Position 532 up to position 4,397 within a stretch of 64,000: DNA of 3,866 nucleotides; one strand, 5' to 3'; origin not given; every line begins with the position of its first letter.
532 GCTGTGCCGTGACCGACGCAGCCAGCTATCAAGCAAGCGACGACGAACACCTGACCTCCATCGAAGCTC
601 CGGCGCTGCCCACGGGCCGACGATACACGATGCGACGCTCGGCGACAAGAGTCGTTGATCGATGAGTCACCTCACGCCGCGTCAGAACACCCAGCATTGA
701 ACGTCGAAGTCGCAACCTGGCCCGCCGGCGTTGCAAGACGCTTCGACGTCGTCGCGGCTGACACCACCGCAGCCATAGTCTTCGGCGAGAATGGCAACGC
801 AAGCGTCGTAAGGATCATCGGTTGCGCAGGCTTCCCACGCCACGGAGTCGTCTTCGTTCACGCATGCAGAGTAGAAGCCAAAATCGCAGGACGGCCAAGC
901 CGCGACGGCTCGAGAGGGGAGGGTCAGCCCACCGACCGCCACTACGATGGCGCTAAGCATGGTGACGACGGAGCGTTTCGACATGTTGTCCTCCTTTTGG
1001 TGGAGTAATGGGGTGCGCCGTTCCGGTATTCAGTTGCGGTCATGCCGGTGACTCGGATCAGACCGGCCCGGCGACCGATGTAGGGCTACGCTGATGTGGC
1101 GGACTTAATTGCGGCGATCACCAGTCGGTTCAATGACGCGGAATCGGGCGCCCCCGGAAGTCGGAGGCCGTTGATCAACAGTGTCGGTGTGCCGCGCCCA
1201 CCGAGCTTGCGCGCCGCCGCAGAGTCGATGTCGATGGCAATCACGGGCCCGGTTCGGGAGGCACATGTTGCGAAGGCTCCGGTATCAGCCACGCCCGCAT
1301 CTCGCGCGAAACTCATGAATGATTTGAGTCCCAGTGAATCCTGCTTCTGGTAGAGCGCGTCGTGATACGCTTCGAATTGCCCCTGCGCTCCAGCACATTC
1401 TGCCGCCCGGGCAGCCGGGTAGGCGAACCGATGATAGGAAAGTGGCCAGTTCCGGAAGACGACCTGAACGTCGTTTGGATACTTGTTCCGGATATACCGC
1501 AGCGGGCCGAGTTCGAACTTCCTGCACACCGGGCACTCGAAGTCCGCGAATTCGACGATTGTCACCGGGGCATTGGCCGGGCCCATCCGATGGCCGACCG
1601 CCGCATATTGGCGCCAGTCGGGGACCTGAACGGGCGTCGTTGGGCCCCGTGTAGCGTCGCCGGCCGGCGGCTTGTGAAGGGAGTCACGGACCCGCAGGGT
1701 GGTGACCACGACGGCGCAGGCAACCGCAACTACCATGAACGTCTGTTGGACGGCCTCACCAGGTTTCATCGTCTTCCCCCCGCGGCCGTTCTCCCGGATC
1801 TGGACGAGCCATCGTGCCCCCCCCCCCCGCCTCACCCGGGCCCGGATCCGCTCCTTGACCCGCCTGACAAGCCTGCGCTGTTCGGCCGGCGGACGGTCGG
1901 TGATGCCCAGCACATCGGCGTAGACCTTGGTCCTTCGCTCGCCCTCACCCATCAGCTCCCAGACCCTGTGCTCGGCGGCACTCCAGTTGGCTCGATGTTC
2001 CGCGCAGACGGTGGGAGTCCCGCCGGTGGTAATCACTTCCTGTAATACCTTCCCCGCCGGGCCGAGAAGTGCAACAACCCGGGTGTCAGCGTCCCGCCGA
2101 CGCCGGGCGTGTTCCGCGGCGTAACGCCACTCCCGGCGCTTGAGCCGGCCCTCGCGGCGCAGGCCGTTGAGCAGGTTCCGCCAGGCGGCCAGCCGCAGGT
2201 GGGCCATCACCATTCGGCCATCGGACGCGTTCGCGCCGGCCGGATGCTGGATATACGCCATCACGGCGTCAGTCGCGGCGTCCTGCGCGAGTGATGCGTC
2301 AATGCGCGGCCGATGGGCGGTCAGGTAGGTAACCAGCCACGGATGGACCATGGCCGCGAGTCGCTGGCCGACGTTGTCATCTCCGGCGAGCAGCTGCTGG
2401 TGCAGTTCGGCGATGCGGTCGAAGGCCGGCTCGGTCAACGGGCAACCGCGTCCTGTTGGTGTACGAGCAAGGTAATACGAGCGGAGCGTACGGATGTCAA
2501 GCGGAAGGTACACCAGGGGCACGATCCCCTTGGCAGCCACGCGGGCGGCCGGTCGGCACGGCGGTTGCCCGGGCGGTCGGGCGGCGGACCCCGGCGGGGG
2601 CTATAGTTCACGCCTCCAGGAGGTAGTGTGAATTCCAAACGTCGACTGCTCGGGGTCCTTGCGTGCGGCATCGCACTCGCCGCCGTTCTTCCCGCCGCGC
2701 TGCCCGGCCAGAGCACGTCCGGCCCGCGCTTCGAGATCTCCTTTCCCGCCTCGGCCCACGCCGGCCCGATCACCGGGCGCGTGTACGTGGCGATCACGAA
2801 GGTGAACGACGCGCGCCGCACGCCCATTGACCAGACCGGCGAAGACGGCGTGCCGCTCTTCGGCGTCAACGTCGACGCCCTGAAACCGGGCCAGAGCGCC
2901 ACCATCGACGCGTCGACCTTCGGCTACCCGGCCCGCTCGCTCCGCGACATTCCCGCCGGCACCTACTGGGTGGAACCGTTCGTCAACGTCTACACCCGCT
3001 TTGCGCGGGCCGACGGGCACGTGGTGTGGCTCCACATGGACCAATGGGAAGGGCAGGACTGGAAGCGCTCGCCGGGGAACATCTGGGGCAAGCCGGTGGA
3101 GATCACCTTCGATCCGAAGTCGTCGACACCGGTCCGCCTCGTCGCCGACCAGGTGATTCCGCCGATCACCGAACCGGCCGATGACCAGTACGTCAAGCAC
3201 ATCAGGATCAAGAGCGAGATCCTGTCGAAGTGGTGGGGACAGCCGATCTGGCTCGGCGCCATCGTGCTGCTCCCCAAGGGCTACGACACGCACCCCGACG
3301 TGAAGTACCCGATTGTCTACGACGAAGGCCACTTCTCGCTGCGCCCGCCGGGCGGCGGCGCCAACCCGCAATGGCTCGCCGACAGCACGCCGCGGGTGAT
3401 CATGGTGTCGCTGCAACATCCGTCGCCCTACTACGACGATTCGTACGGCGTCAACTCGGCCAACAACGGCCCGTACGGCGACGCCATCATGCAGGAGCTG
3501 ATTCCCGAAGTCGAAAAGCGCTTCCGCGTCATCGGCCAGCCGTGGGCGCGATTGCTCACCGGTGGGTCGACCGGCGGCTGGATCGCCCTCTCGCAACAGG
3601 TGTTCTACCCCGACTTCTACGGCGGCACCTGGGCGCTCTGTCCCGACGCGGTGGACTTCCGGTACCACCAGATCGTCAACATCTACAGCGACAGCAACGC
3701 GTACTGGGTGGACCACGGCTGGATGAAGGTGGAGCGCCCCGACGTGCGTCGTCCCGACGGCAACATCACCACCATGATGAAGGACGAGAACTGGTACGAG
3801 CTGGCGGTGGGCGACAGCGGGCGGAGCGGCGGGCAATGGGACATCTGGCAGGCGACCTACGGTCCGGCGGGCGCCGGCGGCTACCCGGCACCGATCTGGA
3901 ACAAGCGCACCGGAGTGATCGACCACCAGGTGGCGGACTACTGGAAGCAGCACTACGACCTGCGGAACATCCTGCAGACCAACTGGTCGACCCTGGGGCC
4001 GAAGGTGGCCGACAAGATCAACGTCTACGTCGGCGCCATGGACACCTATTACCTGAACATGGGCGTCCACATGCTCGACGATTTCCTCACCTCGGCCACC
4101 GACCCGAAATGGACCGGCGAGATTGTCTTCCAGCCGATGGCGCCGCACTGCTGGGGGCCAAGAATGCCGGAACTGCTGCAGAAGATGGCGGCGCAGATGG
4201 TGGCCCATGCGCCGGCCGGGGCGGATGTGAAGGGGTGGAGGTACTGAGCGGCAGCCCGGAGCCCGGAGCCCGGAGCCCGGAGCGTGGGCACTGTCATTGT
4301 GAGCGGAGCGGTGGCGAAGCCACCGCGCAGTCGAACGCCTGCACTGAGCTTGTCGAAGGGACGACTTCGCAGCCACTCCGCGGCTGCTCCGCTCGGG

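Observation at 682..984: Shared sequence features of the three Cys-rich peptides (682-984, 40023-40247, 48280-48561)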

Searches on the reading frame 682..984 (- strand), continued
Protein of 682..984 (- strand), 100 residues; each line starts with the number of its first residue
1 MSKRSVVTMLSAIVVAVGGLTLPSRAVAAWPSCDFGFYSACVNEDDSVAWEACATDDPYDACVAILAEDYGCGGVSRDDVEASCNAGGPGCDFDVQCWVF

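Call 86: search_protein_families(library=padloc, max_evalue=0.01, proteins=[window:682-984:-, L001:724-2850:+])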
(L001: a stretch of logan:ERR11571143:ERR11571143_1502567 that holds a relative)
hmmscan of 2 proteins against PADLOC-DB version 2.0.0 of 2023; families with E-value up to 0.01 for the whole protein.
window:682-984:- (100 aa): 0 families

L001:724-2850:+ (708 aa): 0 families

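Call 87: search_solved_structures(query=A6, max_evalue=10)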
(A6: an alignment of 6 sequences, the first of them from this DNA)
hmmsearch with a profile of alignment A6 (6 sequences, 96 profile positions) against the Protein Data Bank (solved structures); distinct sequences matched with E-value up to 10: 0.

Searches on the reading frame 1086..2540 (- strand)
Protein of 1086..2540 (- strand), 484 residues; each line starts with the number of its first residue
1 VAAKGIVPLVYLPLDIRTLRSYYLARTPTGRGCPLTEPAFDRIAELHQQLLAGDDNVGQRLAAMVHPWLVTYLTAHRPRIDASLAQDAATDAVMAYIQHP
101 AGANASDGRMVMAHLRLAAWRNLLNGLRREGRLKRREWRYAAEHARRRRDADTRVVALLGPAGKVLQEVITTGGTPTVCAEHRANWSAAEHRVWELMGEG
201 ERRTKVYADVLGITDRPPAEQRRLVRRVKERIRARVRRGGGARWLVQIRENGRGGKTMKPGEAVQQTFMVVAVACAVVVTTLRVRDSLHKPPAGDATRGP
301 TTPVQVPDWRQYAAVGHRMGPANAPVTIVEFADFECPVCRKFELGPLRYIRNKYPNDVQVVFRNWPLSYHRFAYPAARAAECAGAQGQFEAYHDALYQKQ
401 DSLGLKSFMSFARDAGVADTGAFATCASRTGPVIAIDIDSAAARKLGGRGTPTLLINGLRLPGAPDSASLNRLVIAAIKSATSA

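Call 11: search_protein_families(library=pfam, max_evalue=0.1, proteins=[window:1086-2540:-])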
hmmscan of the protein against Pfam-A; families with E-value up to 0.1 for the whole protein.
window:1086-2540:- (484 aa): 4 families
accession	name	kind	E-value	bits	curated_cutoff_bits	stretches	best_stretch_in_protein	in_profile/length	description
PF13462.12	Thioredoxin_4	-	4.6e-23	82.7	23.2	1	316-473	5-162/165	Thioredoxin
PF01323.26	DSBA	-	9.5e-10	39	25.6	1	377-470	89-186/191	DSBA-like thioredoxin domain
PF00317.26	Ribonuc_red_lgN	-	0.021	15.3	28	0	260-279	23-42/77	Ribonucleotide reductase, all-alpha domain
PF13098.12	Thioredoxin_2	-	0.086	13.6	27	0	327-464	8-94/104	Thioredoxin-like domain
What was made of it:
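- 1086..1769 (-): DsbA1: membrane-anchored DsbA-like oxidoreductase (Thioredoxin_4) with CPVC active site and a GTPT cis-Pro loop. It is in frame with the upstream regulator-like ORF. Pfam PF13462 E = 4.6e-23 (call 11).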

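Call 23: search_protein_families(library=ncbifam, max_evalue=0.1, proteins=[window:1086-2540:-])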
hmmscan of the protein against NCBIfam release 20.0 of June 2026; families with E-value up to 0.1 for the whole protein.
window:1086-2540:- (484 aa): 1 family
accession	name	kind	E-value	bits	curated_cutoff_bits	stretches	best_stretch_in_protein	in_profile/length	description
NF041057.1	Rcas_1661_fam_Se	equivalog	1.9e-22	80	190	1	296-466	61-236/247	Rcas_1661 family thioredoxin-like (seleno)lipoprotein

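Call 86: search_protein_families(library=padloc, max_evalue=0.01, proteins=[window:1086-2540:-])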
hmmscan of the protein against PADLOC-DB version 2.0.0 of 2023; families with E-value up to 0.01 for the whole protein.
window:1086-2540:- (484 aa): 0 families

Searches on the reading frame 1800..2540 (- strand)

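Call 85: search_protein_families(library=pfam, max_evalue=0.05, proteins=[window:1800-2540:-])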
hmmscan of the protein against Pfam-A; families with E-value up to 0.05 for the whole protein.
window:1800-2540:- (247 aa): 1 family
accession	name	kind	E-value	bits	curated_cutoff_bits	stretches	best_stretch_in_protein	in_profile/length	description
PF11250.13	FAF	-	0.047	14.3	25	0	104-134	21-51/54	Fantastic Four meristem regulator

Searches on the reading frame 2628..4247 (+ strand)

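Call 24: search_protein_families(library=pfam, max_evalue=0.1, proteins=[window:2628-4247:+])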
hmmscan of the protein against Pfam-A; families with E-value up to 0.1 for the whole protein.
window:2628-4247:+ (539 aa): 1 family
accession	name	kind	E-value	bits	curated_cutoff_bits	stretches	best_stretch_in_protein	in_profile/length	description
PF00756.26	Esterase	-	1.4e-05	25.5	22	1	212-338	11-147/251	Putative esterase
